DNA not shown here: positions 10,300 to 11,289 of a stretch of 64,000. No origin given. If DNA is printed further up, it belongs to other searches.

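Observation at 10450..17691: Giant 2,413-aa protein fusing a TasA/camelysin-like, SipW-type N-terminus to about 2,000 aa of BspA-type LRRs, with no recognisable wall or membrane anchor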

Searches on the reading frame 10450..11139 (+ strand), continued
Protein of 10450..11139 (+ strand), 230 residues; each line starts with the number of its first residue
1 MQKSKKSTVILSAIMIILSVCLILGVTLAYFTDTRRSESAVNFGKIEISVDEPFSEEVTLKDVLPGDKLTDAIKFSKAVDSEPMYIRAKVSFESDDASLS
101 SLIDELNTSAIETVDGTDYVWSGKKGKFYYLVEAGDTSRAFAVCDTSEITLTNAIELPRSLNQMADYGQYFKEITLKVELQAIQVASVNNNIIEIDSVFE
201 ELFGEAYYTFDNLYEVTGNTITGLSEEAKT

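Call 42: search_protein_families(library=pfam, proteins=[L004:1949-2803:+, L004:2803-3315:+, L004:3320-6463:+, L004:6546-8285:+, L004:8359-9933:+, L004:9767-10513:+, L004:10569-11081:+, L004:11159-11617:+, L004:11684-12247:+, L004:14085-14744:+], max_evalue=0.001)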
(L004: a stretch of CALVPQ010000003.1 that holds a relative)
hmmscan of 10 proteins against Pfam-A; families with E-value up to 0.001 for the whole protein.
L004:1949-2803:+ (284 aa): 0 families

L004:2803-3315:+ (170 aa): 1 family
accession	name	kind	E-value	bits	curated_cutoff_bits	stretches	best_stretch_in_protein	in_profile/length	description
PF01195.25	Pept_tRNA_hydro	-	6.4e-51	173.2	27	1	3-165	1-167/183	Peptidyl-tRNA hydrolase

L004:3320-6463:+ (1047 aa): 6 families
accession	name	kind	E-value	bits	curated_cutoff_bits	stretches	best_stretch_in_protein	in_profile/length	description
PF00270.35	DEAD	-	1.8e-25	90.1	26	1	507-668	1-164/167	DEAD/DEAH box helicase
PF17757.6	UvrB_inter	-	5.2e-24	84.6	22.9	1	113-196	1-85/91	UvrB interaction domain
PF00271.37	Helicase_C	-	3.6e-22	79.2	23.5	1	703-811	6-109/110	Helicase conserved C-terminal domain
PF03461.20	TRCF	-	6.1e-20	71.8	25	1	907-995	2-90/95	TRCF domain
PF02559.22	CarD_TRCF_RID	-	2e-15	57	23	1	384-439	2-57/57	CarD-like/TRCF RID domain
PF04851.21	ResIII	-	6.8e-09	36.3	22.5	1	508-663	6-162/164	Type III restriction enzyme, res subunit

L004:6546-8285:+ (579 aa): 0 families

L004:8359-9933:+ (524 aa): 2 families
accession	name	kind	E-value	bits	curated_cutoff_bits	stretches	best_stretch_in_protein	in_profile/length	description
PF03706.18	LPG_synthase_TM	-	2.1e-28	100.1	33.4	1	152-464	2-302/302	Lysylphosphatidylglycerol synthase TM region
PF20990.2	DUF2207_C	-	0.00027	21.2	33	1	46-202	24-186/247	Predicted membrane protein (DUF2207) C-terminal domain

L004:9767-10513:+ (248 aa): 0 families

L004:10569-11081:+ (170 aa): 0 families

L004:11159-11617:+ (152 aa): 0 families

L004:11684-12247:+ (187 aa): 1 family
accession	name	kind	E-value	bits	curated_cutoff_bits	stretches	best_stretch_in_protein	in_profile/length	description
PF01551.29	Peptidase_M23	-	2.9e-18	66.3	28.7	1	82-178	3-96/96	Peptidase family M23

L004:14085-14744:+ (219 aa): 0 families

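Call 43: find_related_loci(query=A3, collection=metagenome_contigs, flank=10000)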
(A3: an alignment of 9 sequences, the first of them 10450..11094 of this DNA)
Query A3 (215 aa) in metagenome_contigs; peptide patterns used: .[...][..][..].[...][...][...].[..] (x = any residue, [..] = any of these).
52 stretches matched a pattern, but none encodes a relative of the query by tblastn (E <= 1e-3).

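Call 46: find_encoding_contigs(protein=P0045, flank=10000, max_places=3)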
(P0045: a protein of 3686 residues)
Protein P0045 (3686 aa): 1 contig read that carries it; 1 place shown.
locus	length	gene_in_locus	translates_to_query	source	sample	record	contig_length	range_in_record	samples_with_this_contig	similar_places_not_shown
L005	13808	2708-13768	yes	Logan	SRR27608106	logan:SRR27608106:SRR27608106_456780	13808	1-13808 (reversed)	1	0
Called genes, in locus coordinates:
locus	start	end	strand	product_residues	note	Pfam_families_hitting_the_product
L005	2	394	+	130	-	?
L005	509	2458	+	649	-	PF00270:DEAD (faint), PF04851:ResIII, PF17757:UvrB_inter, PF27431:UvrB_3rd, PF00271:Helicase_C, PF12344:UvrB, PF02151:UVR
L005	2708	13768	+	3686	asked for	PF13306:LRR_5, PF13855:LRR_8 (faint), PF23952:LRR_EndoS (faint), PF13306:LRR_5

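Call 47: find_encoding_contigs(protein=P0019, flank=10000, max_places=3)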
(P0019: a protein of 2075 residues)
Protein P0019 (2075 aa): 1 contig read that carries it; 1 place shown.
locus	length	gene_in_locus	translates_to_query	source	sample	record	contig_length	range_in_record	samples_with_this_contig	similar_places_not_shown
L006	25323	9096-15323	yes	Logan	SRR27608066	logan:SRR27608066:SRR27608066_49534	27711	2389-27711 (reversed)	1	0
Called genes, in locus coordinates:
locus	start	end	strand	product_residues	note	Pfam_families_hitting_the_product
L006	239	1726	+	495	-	PF12673:SipL (faint)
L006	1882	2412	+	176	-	PF09551:Spore_II_R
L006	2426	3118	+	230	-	PF08823:PG_binding_2 (weak), PF01471:PG_binding_1, PF07486:Hydrolase_2, PF00397:WW (faint)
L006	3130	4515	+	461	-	PF20769:YPEB_N, PF14620:YPEB_PepSY1-2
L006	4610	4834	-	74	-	PF06257:VEG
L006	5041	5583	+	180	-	PF00293:NUDIX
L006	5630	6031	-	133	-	-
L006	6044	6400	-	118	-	-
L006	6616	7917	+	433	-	-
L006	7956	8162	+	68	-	PF01192:RNA_pol_Rpb6 (weak)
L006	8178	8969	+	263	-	-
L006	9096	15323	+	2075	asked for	PF12799:LRR_4 (faint), PF13306:LRR_5, PF13855:LRR_8 (faint), PF23952:LRR_EndoS (faint), PF13306:LRR_5, PF23622:LRR_At1g61320_AtMIF1 (faint), PF13306:LRR_5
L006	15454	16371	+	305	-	-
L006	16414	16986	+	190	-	PF28043:KwaA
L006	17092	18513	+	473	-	-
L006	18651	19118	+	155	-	-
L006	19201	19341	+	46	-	-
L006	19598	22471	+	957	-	PF07581:Glug (faint)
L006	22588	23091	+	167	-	-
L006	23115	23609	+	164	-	-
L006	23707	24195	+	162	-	-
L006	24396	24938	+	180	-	-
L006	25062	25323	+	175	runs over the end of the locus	-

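Call 48: find_encoding_contigs(protein=P0022, flank=10000, max_places=4)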
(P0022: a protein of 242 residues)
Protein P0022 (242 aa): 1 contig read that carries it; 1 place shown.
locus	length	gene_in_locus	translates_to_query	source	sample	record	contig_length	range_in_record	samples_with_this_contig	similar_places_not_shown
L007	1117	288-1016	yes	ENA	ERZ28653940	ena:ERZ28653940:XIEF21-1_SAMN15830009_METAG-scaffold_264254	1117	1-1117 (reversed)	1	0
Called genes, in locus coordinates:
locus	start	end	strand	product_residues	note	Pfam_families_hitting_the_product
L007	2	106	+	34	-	?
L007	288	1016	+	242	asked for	-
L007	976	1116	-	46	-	?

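Call 49: find_encoding_contigs(protein=P0055, flank=10000, max_places=3)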
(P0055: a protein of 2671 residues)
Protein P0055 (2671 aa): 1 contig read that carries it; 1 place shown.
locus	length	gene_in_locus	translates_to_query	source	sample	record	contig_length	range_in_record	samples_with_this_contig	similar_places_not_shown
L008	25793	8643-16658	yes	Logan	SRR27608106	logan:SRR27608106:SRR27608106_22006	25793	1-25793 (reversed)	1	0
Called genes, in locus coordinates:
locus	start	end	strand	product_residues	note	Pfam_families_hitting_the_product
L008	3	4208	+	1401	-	?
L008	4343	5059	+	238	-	-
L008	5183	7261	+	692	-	PF01136:Peptidase_U32, PF12392:DUF3656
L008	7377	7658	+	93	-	PF01250:Ribosomal_S6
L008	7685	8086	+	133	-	PF00436:SSB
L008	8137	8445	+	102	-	PF01084:Ribosomal_S18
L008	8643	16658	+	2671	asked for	-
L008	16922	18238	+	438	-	PF09479:Flg_new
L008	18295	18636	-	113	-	-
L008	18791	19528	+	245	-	PF00005:ABC_tran, PF13304:AAA_21 (faint)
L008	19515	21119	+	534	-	-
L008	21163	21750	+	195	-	PF01464:SLT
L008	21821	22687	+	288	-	PF02645:DegV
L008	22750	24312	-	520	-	PF00118:Cpn60_TCP1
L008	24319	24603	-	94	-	PF00166:Cpn10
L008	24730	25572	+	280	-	-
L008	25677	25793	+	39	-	?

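Call 50: find_encoding_contigs(protein=P0064, flank=10000, max_places=4)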
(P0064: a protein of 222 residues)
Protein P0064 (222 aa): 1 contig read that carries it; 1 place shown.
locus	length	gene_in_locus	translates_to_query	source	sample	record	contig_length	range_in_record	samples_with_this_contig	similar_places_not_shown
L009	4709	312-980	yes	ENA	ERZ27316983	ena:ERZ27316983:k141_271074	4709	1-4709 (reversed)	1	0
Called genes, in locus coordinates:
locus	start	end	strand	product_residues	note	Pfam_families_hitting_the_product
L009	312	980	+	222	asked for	-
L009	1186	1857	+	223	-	-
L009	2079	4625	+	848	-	PF13306:LRR_5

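Call 52: search_protein_families(library=pfam, proteins=[P0055, P0034, P0035, P0059, P0047, P0020, P0013, P0016, P0124, P0074], max_evalue=0.0001)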
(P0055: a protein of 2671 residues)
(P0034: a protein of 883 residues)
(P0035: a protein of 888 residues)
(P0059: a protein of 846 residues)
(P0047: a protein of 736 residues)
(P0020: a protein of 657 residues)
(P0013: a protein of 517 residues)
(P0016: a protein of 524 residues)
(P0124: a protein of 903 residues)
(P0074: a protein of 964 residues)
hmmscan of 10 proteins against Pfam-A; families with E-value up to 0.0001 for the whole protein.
P0055 (2671 aa): 0 families

P0034 (883 aa): 1 family
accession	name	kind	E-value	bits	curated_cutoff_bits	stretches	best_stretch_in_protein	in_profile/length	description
PF24107.1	DUF7382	-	2.4e-06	27.7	27.4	0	834-865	21-52/65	Domain of unknown function (DUF7382)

P0035 (888 aa): 1 family
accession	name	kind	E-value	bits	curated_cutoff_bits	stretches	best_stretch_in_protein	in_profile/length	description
PF09479.16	Flg_new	-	3.4e-14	53.1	27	2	221-286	1-63/65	Listeria-Bacteroides repeat domain (List_Bact_rpt)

P0059 (846 aa): 1 family
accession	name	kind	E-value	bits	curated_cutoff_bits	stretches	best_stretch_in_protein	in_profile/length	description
PF09479.16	Flg_new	-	1.1e-06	29.1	27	1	258-305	15-62/65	Listeria-Bacteroides repeat domain (List_Bact_rpt)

P0047 (736 aa): 1 family
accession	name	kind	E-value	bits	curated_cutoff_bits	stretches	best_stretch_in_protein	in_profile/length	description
PF09479.16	Flg_new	-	1.4e-07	31.9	27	1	223-287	3-65/65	Listeria-Bacteroides repeat domain (List_Bact_rpt)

P0020 (657 aa): 1 family
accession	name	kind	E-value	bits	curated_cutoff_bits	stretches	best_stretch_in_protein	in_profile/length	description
PF03382.20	DUF285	-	1.6e-56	189.6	25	3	481-582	16-113/120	Mycoplasma protein of unknown function, DUF285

P0013 (517 aa): 0 families

P0016 (524 aa): 1 family
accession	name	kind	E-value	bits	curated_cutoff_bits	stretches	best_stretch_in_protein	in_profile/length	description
PF19789.6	DUF6273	-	2.5e-12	47.4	23.5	1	344-522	8-170/172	Domain of unknown function (DUF6273)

P0124 (903 aa): 1 family
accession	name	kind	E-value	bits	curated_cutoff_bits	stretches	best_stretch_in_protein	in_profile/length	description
PF09479.16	Flg_new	-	1.3e-11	44.9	27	1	389-457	1-65/65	Listeria-Bacteroides repeat domain (List_Bact_rpt)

P0074 (964 aa): 1 family
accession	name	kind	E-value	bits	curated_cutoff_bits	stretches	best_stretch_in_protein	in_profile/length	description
PF13306.12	LRR_5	-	9e-10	39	27.7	1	453-521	55-123/127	BspA type Leucine rich repeat region (6 copies)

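Call 57: find_encoding_contigs(protein=P0012, flank=10000, max_places=3)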
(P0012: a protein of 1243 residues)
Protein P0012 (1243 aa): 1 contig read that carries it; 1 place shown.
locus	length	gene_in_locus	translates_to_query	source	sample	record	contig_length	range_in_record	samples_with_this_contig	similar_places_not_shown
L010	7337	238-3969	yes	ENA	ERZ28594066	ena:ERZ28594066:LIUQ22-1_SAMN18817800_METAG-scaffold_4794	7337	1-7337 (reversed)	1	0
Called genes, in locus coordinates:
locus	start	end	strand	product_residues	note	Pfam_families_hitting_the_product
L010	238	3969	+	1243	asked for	PF13306:LRR_5, PF13855:LRR_8 (faint), PF13306:LRR_5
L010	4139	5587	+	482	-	PF13396:PLDc_N (faint), PF13091:PLDc_2, PF00614:PLDc (weak), PF13091:PLDc_2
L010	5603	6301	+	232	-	PF00149:Metallophos, PF12850:Metallophos_2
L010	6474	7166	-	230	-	PF04542:Sigma70_r2, PF04545:Sigma70_r4, PF01381:HTH_3 (weak)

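Call 58: find_encoding_contigs(protein=P0005, flank=10000, max_places=3)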
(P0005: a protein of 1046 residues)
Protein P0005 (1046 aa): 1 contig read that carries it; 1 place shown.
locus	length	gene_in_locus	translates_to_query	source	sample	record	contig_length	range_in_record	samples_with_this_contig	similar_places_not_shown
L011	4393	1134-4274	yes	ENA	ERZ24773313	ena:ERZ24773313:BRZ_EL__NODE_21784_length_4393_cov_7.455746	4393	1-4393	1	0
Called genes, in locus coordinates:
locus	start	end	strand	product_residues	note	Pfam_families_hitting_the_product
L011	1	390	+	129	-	?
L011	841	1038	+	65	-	-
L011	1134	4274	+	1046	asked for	PF12389:Peptidase_M73 (weak), PF13855:LRR_8 (faint), PF13306:LRR_5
